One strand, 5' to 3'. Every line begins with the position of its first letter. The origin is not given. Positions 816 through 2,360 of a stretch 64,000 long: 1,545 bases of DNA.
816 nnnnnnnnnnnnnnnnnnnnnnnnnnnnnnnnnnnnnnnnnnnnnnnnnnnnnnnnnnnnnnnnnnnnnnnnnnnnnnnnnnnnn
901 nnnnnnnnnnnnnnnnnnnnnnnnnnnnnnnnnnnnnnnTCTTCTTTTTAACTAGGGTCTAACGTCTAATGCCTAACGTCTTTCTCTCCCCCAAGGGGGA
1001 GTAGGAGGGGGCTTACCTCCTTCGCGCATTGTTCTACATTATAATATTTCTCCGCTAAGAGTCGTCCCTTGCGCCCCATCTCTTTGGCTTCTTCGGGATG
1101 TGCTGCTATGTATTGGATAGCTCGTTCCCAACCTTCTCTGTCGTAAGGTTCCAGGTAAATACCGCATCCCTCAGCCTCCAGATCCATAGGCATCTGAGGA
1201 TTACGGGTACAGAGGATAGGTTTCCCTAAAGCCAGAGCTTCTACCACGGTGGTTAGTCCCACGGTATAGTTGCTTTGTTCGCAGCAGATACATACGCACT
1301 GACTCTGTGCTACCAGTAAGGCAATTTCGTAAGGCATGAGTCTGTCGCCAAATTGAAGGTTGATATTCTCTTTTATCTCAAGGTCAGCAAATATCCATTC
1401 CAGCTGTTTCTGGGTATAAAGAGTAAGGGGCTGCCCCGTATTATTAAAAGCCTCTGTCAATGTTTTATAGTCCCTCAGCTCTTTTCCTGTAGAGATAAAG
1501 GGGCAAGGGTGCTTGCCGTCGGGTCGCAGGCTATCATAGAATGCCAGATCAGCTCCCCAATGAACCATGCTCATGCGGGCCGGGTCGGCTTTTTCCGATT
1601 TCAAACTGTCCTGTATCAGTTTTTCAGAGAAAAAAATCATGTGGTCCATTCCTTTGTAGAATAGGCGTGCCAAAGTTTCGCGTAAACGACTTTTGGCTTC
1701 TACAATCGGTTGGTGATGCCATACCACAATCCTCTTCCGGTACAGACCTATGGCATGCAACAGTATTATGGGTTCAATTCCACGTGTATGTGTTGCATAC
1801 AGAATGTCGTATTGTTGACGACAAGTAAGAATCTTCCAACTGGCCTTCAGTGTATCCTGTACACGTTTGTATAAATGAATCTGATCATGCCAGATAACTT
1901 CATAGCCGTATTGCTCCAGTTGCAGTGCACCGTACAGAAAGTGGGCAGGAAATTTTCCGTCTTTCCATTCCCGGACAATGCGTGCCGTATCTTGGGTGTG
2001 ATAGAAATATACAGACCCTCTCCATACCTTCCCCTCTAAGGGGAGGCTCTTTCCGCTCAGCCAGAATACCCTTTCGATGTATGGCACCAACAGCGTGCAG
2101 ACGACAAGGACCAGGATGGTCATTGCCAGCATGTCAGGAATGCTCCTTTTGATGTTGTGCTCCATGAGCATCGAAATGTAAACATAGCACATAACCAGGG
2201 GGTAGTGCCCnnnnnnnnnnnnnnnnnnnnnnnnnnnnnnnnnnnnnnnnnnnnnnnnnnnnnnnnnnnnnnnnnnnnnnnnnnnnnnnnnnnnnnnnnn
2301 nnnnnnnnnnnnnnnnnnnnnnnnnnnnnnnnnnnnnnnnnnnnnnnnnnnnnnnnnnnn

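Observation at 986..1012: A 7-copy GC-rich palindromic element family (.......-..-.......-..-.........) that sits at or inside gene 3' ends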

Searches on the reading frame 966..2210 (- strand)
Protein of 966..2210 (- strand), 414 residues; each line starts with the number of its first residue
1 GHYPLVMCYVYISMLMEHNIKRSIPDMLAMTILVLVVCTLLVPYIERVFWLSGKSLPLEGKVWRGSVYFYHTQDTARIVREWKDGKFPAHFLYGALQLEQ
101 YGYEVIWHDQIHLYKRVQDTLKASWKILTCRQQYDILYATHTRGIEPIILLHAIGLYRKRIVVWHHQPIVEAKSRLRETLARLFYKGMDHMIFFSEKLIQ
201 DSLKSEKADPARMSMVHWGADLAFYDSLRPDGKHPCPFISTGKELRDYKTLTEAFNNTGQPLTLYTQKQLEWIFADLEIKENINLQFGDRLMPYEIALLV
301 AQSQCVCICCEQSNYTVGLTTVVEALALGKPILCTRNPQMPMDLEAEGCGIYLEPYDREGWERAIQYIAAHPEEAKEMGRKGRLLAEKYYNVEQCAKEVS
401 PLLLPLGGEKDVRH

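Call 68: find_homologous_proteins(query=window:966-2210:-, max_evalue=1e-10)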
Query window:966-2210:- (414 aa): 842 proteins with E <= 1e-10 among 4110 candidates; the best 120 are listed.
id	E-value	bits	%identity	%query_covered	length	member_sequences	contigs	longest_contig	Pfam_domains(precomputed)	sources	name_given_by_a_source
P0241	3.1e-240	815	82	100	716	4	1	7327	PF01757.29,PF00534.27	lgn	-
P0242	7.1e-239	811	85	99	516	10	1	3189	PF00534.27,PF13524.13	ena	-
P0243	1.0e-237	807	84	97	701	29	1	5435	PF01757.29,PF00534.27,PF13524.13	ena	-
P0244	1.0e-237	807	81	100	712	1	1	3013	PF01757.29,PF00534.27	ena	-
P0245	2.7e-237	806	81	100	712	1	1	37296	PF01757.29,PF00534.27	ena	-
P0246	3.9e-237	805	80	100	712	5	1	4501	PF01757.29,PF00534.27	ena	-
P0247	5.1e-237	805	80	100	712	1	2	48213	PF01757.29,PF00534.27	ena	-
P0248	6.1e-237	805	81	100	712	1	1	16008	PF01757.29,PF00534.27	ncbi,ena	-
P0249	4.0e-235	799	80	100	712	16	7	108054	PF01757.29,PF00534.27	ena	-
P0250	4.2e-235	799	85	97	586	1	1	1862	PF01757.29,PF00534.27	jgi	jgi:glycosyltransferase involved in cell wall biosynthesis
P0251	1.2e-234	797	84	97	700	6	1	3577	PF01757.29,PF00534.27,PF13524.13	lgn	-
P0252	6.9e-232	788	81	99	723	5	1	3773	PF01757.29,PF00534.27,PF13524.13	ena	-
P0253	1.7e-230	783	83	97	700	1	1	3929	PF01757.29,PF00534.27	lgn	-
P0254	1.5e-229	780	81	99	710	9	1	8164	PF01757.29,PF00534.27,PF13524.13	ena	-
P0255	3.2e-229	779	81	97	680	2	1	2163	PF01757.29,PF00534.27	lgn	-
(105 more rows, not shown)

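Call 70: find_encoding_contigs(protein=P0249, flank=4000, max_places=2)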
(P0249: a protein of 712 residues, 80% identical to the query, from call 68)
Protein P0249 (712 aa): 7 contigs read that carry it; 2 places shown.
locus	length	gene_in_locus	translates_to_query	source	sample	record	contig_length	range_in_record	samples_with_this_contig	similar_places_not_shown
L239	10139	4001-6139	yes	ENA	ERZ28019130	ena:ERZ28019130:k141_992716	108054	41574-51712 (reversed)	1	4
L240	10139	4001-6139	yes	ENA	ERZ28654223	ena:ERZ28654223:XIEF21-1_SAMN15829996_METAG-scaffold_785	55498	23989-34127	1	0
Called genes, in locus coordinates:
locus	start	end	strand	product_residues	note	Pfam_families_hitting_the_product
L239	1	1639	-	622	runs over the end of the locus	PF01496:V_ATPase_I (weak)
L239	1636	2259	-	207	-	PF01813:ATP-synt_D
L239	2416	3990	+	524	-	PF01943:Polysacc_synt, PF13440:Polysacc_synt_3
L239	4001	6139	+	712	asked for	PF01757:Acyl_transf_3, PF00534:Glycos_transf_1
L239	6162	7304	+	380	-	PF01757:Acyl_transf_3, PF07786:HGSNAT_cat (faint)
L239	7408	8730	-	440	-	PF02874:ATP-synt_ab_N (faint), PF00006:ATP-synt_ab, PF22919:ATP-synt_VA_C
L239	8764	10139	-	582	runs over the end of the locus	PF02874:ATP-synt_ab_N, PF16886:ATP-synt_ab_Xtn, PF00006:ATP-synt_ab, PF22919:ATP-synt_VA_C (weak)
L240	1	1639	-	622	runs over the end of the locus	PF01496:V_ATPase_I (weak)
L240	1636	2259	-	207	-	PF01813:ATP-synt_D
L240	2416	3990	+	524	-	PF01943:Polysacc_synt, PF13440:Polysacc_synt_3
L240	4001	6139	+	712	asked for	PF01757:Acyl_transf_3, PF00534:Glycos_transf_1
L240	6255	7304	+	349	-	PF01757:Acyl_transf_3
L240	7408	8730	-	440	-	PF02874:ATP-synt_ab_N (faint), PF00006:ATP-synt_ab, PF22919:ATP-synt_VA_C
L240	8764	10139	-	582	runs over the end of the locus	PF02874:ATP-synt_ab_N, PF16886:ATP-synt_ab_Xtn, PF00006:ATP-synt_ab, PF22919:ATP-synt_VA_C (weak)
